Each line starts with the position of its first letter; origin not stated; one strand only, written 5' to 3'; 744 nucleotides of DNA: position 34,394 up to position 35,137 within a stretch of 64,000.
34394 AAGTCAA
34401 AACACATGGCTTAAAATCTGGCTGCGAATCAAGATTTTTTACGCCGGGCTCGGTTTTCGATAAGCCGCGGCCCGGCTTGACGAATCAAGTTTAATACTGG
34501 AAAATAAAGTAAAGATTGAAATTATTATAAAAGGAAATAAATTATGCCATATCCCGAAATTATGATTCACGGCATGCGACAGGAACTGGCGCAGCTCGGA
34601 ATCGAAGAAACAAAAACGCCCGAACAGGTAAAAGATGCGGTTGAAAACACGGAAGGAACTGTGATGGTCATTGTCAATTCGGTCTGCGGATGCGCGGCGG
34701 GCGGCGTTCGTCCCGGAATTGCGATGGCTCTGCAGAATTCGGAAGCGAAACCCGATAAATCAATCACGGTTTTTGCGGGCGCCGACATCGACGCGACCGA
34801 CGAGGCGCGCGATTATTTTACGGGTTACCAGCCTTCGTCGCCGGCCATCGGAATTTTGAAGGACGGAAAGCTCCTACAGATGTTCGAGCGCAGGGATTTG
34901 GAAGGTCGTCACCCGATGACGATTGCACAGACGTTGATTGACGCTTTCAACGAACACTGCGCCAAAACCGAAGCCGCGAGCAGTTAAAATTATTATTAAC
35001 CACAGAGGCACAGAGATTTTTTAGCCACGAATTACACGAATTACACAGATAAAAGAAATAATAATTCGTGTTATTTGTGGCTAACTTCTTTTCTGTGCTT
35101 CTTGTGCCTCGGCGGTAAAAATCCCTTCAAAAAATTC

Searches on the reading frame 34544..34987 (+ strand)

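Call 38: search_protein_families(library=pfam, proteins=[window:34544-34987:+])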
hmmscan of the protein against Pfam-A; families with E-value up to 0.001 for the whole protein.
window:34544-34987:+ (147 aa): 1 family
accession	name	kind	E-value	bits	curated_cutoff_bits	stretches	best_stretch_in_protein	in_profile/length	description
PF06491.16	Disulph_isomer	-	3.2e-54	183.2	25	1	3-139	1-136/136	Disulphide isomerase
